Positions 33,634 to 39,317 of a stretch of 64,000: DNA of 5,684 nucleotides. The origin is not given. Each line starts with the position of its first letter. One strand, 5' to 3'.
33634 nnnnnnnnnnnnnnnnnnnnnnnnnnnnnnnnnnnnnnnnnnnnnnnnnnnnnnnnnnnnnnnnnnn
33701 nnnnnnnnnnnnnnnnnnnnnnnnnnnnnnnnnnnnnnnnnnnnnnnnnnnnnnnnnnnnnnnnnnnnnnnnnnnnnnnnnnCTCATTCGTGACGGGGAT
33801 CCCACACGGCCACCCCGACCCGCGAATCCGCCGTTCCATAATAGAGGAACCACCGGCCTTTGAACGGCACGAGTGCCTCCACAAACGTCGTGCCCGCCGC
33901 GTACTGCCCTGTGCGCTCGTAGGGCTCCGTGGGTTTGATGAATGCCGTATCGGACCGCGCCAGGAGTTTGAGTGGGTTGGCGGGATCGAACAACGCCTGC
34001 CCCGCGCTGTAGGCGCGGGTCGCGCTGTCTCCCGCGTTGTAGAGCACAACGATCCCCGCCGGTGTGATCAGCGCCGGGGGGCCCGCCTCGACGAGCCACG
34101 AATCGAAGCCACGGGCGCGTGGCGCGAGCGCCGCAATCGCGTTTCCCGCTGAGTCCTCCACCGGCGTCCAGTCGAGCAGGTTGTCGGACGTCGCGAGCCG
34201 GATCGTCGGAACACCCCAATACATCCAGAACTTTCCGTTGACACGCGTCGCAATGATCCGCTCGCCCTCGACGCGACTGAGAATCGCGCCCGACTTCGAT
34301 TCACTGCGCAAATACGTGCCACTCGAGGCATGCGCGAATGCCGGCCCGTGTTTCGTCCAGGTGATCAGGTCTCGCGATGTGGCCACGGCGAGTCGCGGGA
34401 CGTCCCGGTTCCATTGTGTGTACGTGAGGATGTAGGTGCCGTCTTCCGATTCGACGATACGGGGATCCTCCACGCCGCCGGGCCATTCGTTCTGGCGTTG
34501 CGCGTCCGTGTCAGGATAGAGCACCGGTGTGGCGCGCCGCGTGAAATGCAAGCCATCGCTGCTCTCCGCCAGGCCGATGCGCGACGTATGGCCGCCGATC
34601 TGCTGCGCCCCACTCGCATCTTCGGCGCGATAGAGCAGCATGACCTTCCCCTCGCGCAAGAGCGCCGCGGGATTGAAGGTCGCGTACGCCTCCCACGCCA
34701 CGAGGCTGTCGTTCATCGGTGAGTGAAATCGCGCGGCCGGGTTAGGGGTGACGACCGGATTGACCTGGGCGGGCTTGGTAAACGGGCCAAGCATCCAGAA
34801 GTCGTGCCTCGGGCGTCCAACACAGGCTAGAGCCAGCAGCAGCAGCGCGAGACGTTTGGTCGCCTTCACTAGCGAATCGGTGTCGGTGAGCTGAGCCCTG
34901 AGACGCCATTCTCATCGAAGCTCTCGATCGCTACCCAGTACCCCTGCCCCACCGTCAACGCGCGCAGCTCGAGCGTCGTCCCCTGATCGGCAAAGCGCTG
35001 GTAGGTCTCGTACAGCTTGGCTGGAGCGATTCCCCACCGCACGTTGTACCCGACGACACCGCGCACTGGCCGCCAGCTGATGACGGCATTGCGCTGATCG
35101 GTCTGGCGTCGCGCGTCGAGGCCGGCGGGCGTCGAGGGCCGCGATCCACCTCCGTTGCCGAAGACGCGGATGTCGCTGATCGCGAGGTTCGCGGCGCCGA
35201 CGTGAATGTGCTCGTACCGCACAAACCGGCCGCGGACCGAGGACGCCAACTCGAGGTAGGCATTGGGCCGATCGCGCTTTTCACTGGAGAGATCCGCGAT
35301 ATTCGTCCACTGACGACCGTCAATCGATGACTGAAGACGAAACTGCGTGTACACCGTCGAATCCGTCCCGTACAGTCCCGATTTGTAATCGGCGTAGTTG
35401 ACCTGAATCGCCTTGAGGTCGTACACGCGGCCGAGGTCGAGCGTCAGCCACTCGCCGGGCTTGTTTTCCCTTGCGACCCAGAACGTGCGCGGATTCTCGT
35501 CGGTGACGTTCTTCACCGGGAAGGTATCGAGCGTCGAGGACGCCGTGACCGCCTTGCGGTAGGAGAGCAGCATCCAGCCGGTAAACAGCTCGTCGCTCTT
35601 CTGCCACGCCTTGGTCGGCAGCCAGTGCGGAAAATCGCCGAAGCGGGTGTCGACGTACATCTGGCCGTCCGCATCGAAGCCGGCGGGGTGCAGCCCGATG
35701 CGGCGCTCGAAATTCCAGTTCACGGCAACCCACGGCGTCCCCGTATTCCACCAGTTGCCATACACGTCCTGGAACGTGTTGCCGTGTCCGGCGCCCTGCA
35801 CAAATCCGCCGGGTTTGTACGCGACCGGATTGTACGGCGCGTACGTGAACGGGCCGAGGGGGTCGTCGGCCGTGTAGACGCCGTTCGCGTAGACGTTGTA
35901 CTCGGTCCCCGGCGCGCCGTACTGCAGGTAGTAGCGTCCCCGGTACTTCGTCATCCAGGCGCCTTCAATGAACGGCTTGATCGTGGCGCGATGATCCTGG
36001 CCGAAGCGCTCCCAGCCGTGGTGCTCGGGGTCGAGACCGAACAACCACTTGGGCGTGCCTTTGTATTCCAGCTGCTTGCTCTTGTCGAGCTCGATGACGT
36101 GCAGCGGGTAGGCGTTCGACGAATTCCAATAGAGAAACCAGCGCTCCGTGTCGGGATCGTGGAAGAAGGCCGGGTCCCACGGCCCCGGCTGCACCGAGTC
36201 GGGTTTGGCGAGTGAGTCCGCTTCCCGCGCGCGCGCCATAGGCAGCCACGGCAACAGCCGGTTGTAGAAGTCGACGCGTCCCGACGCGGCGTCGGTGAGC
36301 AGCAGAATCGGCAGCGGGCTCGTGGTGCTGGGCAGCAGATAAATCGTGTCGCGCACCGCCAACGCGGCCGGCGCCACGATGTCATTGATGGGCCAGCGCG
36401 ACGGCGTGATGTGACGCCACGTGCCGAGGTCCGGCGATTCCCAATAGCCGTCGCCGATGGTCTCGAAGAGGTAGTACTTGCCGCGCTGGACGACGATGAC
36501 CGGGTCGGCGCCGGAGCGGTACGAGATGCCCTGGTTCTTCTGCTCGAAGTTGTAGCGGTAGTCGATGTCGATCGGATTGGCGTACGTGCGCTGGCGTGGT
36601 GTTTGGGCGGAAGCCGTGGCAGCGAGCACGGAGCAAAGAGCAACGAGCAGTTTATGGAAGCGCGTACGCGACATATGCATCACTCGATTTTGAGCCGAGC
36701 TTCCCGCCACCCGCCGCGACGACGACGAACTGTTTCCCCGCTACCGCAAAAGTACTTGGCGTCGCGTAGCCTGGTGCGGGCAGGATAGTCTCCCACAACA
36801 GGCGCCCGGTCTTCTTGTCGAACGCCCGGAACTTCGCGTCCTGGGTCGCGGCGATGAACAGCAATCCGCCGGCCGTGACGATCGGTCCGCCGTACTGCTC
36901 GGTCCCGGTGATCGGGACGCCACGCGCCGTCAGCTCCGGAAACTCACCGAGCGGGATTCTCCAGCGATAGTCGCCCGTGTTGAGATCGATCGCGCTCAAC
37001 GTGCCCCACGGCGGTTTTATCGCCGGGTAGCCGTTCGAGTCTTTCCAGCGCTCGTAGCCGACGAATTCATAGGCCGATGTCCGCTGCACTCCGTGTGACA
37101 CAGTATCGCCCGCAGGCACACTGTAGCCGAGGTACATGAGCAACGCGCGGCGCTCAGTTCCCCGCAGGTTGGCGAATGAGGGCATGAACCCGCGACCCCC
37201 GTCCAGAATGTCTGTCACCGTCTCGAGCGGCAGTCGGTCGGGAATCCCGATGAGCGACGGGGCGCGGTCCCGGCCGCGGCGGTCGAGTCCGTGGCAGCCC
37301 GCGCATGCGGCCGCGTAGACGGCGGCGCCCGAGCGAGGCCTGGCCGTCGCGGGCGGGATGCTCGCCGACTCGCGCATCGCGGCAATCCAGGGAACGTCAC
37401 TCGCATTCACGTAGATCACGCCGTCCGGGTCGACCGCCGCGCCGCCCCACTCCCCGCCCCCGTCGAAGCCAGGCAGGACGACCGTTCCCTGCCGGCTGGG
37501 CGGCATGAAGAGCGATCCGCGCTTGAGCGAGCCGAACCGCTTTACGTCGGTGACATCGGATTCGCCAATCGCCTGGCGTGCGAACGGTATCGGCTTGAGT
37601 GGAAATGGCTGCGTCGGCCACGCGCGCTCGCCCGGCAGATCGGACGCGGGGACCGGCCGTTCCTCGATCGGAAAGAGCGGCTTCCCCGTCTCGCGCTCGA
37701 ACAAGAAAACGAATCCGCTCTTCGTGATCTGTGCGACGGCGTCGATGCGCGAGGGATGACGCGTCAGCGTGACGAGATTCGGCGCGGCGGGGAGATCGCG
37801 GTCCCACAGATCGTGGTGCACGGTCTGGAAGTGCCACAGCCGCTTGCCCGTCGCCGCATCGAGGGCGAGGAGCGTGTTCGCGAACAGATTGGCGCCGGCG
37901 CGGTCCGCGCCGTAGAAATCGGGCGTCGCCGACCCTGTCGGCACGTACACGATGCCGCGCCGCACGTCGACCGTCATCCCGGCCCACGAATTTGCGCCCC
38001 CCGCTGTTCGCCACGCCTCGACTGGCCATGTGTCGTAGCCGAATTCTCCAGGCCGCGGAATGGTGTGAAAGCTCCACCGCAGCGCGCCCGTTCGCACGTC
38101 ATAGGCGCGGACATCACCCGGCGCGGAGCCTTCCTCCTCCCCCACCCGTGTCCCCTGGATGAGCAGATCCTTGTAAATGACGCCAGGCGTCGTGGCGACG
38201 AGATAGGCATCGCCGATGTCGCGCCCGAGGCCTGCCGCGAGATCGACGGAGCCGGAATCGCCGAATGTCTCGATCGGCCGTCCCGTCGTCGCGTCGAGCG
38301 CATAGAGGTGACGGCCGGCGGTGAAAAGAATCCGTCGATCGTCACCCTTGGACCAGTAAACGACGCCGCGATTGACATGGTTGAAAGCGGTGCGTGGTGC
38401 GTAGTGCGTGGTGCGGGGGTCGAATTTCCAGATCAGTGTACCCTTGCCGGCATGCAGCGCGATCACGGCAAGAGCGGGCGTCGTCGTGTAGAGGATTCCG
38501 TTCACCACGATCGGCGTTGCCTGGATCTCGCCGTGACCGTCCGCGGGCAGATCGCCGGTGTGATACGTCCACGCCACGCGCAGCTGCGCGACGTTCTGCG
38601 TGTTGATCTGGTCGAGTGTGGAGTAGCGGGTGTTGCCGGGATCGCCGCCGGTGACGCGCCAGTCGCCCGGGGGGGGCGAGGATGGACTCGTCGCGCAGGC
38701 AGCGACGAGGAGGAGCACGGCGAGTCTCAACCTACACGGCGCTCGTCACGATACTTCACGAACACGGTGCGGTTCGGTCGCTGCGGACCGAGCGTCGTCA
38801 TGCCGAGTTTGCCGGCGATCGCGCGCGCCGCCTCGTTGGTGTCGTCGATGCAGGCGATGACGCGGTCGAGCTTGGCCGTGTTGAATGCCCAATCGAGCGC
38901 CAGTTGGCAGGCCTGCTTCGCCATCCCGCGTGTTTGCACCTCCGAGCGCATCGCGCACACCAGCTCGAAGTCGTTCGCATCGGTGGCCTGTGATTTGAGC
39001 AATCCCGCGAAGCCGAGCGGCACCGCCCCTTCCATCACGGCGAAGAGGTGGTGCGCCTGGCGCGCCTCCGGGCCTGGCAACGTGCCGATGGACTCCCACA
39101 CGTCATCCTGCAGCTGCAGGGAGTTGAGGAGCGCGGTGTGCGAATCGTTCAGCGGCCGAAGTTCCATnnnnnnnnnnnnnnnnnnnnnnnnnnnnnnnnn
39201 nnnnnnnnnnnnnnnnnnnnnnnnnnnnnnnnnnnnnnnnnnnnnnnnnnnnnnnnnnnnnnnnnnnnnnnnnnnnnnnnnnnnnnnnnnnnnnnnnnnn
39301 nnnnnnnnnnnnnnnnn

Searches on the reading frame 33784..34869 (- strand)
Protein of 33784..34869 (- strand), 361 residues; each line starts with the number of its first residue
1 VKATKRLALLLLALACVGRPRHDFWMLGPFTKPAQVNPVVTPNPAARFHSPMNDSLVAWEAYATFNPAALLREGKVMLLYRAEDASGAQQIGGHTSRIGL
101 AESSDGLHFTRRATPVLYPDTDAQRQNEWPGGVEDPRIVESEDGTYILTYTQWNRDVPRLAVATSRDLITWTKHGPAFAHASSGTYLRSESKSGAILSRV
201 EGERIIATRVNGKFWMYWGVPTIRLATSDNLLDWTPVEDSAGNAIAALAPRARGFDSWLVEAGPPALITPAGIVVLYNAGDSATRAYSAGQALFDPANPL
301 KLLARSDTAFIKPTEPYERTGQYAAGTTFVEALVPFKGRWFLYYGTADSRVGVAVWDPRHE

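Call 3: search_protein_families(library=pfam, proteins=[window:33784-34869:-], max_evalue=0.01)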
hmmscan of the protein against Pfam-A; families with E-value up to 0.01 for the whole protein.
window:33784-34869:- (361 aa): 2 families
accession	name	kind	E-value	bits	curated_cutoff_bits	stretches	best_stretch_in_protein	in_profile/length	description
PF04041.19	Glyco_hydro_130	-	3.1e-37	128.7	26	1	60-357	31-310/320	beta-1,4-mannooligosaccharide phosphorylase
PF04616.20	Glyco_hydro_43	-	1e-06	28.8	32.2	1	131-219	8-84/288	Glycosyl hydrolases family 43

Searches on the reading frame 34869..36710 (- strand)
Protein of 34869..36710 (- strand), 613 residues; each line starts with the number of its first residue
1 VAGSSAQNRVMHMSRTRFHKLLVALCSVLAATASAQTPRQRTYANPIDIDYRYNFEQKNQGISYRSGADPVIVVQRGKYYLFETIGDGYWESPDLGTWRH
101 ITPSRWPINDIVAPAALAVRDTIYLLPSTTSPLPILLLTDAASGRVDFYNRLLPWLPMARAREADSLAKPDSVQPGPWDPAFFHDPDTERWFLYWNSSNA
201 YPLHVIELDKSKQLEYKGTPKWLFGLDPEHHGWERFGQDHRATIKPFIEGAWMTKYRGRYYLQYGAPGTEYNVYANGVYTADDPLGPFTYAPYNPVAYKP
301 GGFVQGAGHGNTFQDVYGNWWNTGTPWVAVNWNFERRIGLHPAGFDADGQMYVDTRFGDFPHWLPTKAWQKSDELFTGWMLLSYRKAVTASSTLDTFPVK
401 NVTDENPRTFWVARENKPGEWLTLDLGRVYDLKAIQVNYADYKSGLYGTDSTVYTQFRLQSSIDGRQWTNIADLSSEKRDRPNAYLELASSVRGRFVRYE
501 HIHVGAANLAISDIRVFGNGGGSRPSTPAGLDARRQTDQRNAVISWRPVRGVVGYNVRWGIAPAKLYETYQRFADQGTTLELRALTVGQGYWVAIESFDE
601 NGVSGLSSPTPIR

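Call 16: search_protein_families(library=pfam, proteins=[window:34869-36710:-], max_evalue=0.01)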
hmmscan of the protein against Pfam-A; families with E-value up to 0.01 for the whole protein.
window:34869-36710:- (613 aa): 3 families
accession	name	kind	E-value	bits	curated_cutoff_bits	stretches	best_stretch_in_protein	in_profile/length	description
PF04616.20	Glyco_hydro_43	-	4.1e-15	56.3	32.2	1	178-349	122-286/288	Glycosyl hydrolases family 43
PF00754.31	F5_F8_type_C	-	6.2e-14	52.7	28.2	1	388-500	2-111/127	F5/8 type C domain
PF22633.2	F5_F8_type_C_2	-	2.8e-09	37.9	27.8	1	401-498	1-90/91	NedA-like, galactose-binding domain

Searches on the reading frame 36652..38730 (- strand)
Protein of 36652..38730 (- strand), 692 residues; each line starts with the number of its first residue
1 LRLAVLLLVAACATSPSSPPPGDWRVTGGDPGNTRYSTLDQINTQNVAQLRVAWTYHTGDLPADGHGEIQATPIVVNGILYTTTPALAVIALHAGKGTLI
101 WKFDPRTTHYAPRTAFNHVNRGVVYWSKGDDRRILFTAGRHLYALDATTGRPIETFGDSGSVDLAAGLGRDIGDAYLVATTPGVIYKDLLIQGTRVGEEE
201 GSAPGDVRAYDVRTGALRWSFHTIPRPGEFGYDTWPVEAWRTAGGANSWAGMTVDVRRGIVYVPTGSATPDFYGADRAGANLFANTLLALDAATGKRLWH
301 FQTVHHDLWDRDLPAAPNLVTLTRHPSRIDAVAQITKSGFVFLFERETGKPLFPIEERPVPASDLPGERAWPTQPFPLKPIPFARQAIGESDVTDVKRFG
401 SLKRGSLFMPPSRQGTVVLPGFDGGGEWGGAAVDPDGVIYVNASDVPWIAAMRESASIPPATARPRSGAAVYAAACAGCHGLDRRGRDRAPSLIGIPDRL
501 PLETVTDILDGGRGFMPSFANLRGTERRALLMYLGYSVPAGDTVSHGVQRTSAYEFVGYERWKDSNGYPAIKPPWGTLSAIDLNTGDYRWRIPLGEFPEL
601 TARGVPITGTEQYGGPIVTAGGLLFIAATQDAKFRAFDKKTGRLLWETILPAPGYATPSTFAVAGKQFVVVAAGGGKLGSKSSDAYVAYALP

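Call 16: search_protein_families(library=pfam, proteins=[window:36652-38730:-], max_evalue=0.01)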
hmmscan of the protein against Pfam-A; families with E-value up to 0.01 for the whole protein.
window:36652-38730:- (692 aa): 5 families
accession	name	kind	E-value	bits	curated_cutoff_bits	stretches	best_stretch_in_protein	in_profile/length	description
PF01011.28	PQQ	-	2.4e-189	631.3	26.7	2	24-458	1-450/595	Glucose/ethanol/alcohol dehydrogenase, beta-propeller domain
PF13360.13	PQQ_2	-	1.7e-19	70.8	27.6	2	576-675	3-83/233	Outer membrane protein assembly factor BamB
PF13442.11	Cytochrome_CBB3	-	8.9e-11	42.4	27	1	464-534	2-68/68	Cytochrome C oxidase, cbb3-type, subunit III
PF13570.13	Beta-prop_ACSF4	-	1e-06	28.8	133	0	615-678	138-197/329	Beta-alanine-activating enzyme, beta-propeller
PF00034.26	Cytochrom_C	-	7.8e-05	24.4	21.3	1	468-509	4-46/90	Cytochrome c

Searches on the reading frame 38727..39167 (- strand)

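Call 44: search_protein_families(library=pfam, proteins=[window:38727-39167:-], max_evalue=0.0001)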
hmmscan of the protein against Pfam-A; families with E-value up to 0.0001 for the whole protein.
window:38727-39167:- (146 aa): 2 families
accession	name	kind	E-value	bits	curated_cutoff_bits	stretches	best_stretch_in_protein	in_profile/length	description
PF13302.13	Acetyltransf_3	-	3.5e-14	54.1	25.4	1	24-124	38-138/138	Acetyltransferase (GNAT) domain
PF00583.31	Acetyltransf_1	-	5.1e-08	33.6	20.7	1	34-123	28-116/116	Acetyltransferase (GNAT) family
